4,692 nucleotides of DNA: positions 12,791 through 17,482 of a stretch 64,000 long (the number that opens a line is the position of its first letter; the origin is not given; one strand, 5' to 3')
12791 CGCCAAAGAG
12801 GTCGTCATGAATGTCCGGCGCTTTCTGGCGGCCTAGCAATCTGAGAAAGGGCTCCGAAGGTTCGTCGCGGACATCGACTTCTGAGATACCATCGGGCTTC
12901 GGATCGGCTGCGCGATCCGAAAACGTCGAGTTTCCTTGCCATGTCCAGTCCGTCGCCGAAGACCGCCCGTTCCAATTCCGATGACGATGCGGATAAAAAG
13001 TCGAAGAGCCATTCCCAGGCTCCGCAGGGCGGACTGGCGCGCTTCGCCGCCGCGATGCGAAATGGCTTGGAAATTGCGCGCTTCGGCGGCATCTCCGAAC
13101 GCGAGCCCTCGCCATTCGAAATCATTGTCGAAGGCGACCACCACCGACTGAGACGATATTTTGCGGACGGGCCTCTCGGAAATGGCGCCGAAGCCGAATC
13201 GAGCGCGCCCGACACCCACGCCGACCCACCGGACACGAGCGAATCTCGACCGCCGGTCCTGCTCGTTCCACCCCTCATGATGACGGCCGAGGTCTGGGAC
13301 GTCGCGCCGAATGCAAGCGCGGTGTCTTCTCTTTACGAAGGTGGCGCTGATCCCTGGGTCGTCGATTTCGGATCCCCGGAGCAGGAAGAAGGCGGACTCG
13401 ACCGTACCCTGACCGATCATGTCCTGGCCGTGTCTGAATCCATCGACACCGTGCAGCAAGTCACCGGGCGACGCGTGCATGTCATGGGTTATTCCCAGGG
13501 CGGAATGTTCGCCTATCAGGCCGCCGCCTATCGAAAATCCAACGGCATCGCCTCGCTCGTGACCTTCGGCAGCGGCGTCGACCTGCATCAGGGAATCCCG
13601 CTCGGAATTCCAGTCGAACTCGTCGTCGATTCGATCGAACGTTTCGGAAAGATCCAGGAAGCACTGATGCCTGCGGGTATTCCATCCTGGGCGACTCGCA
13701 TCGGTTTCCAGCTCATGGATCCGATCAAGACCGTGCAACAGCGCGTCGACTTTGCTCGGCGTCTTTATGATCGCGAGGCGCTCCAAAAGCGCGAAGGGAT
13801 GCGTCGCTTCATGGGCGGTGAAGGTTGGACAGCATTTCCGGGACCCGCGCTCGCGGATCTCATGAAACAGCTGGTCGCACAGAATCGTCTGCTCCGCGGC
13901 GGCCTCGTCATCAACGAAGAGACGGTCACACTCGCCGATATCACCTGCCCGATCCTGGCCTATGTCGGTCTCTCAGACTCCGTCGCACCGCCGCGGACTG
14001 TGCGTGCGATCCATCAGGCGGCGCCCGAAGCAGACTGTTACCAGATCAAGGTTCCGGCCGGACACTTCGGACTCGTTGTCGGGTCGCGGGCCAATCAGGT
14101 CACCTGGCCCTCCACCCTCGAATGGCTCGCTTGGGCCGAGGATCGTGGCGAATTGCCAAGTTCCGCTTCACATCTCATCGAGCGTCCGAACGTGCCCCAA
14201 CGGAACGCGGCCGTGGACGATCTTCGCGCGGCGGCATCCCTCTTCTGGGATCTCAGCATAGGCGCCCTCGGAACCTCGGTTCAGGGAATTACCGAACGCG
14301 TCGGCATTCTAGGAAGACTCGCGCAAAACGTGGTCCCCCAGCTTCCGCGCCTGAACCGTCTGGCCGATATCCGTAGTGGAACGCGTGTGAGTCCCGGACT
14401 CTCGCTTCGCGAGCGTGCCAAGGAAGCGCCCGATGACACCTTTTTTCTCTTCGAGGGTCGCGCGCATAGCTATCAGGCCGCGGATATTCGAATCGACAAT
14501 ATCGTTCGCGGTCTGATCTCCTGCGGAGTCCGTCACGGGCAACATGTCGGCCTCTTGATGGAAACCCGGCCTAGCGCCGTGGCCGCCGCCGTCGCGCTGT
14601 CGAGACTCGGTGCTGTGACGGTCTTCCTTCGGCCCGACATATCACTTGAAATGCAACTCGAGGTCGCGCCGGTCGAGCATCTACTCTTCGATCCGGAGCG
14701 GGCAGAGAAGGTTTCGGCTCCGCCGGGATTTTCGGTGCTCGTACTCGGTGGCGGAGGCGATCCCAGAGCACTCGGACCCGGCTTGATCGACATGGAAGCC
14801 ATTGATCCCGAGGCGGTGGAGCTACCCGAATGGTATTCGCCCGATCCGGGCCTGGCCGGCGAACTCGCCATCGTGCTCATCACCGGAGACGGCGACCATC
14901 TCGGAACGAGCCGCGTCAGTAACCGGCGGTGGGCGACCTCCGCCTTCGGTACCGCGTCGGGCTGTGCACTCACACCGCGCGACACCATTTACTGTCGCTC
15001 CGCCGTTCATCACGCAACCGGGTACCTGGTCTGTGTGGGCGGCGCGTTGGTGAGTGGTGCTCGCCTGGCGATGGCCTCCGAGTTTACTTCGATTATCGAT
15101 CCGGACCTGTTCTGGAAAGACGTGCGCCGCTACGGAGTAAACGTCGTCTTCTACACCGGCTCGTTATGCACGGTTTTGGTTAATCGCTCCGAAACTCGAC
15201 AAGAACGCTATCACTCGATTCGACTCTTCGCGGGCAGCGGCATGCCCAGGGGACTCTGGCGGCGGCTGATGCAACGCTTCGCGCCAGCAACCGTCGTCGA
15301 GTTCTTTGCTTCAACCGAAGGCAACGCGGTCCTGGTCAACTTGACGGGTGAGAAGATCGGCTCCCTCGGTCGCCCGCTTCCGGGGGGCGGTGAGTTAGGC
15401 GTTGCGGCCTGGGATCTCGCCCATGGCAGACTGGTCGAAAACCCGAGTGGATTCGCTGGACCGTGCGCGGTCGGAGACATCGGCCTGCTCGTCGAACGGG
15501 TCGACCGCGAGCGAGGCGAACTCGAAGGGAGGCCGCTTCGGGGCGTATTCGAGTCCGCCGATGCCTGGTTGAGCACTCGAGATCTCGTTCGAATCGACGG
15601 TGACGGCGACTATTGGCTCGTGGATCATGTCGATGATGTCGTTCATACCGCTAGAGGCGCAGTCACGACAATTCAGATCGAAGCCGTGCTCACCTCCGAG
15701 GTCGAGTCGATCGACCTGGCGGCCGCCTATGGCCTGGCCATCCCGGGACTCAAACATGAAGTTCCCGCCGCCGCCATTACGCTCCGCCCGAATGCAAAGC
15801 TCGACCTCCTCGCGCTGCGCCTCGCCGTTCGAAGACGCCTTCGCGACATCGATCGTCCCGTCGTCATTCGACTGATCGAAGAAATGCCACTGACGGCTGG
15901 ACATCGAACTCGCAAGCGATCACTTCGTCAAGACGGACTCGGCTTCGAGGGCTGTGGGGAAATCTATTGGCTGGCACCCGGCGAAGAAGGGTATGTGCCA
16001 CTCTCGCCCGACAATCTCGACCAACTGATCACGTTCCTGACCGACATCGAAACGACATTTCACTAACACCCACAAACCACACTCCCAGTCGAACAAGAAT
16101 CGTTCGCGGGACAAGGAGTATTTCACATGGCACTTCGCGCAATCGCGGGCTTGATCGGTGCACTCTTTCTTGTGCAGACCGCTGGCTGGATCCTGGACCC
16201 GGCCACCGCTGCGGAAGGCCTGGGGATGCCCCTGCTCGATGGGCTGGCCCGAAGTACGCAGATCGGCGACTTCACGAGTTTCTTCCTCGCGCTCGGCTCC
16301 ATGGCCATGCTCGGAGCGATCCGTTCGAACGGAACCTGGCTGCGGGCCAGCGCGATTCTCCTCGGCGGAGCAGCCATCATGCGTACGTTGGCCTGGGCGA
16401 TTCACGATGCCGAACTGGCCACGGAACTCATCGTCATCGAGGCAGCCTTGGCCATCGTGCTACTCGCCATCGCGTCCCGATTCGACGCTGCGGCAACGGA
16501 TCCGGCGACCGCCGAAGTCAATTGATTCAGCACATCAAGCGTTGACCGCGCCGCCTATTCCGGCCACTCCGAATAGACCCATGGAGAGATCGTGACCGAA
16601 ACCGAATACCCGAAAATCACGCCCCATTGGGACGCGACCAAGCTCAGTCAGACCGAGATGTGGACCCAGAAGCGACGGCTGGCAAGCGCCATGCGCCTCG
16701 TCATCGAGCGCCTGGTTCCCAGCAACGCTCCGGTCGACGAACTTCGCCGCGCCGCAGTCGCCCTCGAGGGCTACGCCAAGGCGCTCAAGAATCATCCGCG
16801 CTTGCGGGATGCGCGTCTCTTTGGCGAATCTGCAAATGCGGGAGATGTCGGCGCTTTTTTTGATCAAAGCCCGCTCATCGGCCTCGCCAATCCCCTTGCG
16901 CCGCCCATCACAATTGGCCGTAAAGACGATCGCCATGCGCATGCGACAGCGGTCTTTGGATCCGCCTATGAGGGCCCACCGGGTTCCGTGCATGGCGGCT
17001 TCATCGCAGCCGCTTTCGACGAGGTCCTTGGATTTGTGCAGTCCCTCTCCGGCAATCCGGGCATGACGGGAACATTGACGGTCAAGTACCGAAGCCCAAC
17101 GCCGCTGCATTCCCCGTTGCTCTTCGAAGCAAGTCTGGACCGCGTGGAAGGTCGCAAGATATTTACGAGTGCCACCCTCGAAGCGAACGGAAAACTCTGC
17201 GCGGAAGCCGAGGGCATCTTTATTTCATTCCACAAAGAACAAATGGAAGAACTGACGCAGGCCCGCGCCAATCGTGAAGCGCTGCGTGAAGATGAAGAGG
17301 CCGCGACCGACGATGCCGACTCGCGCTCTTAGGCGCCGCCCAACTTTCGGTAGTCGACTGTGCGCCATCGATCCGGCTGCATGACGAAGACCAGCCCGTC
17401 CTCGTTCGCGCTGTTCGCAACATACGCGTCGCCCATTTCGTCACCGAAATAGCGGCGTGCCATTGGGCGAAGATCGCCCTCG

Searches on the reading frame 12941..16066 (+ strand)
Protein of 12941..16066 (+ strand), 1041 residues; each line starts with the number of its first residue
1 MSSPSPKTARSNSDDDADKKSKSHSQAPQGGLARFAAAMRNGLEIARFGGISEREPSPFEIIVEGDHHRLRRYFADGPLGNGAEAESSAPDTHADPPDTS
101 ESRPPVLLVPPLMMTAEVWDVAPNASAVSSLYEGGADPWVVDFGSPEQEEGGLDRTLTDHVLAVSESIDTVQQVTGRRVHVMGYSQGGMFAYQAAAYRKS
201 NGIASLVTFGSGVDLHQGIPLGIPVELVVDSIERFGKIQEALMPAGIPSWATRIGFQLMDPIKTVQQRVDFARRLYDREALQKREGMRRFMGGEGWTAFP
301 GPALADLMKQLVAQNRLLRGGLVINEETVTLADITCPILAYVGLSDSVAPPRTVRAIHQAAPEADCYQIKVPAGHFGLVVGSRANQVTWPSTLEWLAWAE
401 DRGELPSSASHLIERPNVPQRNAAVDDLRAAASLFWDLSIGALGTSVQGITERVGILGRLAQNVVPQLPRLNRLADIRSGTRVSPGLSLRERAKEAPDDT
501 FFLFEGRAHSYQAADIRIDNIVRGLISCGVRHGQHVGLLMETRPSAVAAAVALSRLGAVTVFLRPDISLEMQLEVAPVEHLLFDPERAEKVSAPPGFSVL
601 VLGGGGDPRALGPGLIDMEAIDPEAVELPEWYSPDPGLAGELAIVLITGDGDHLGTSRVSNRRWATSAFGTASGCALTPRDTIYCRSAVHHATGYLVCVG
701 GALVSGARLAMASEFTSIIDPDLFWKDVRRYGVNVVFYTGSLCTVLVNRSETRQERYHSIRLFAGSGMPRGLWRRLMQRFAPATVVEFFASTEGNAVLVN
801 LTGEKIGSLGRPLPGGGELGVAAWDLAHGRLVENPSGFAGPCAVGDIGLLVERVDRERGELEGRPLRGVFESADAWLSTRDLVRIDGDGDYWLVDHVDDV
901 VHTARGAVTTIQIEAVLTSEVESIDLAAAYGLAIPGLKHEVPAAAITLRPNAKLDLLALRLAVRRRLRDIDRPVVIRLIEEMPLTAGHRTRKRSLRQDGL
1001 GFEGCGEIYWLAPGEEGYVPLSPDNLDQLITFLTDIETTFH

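Call 24: search_protein_families(library=pfam, proteins=[window:12941-16066:+], max_evalue=0.001)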
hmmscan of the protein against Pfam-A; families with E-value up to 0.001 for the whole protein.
window:12941-16066:+ (1041 aa): 6 families
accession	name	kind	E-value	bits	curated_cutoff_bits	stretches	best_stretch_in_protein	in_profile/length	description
PF00501.34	AMP-binding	-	7.1e-35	121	29.9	2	675-820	200-354/384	AMP-binding enzyme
PF12697.13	Abhydrolase_6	-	1.2e-07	33.1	26.3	1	106-377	1-206/217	Alpha/beta hydrolase family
PF00561.26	Abhydrolase_1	-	1.9e-07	31.4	25.8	1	104-380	1-243/245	alpha/beta hydrolase fold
PF13193.12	AMP-binding_C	-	0.00013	23.2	24.5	1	913-986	2-73/76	AMP-binding enzyme C-terminal domain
PF05448.18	AXE1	-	0.00032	20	21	0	158-199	158-198/321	Acetyl xylan esterase (AXE1)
PF12146.15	Hydrolase_4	-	0.00051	19.8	27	0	158-366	56-222/239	Serine aminopeptidase, S33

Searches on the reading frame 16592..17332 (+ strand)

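Call 49: search_protein_families(library=pfam, proteins=[window:16592-17332:+], max_evalue=0.01)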
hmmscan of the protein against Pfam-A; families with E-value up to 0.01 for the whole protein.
window:16592-17332:+ (246 aa): 1 family
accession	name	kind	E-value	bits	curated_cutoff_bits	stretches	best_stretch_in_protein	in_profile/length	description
PF03061.28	4HBT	-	1.9e-06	28.5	20.6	1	131-198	2-72/79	Thioesterase superfamily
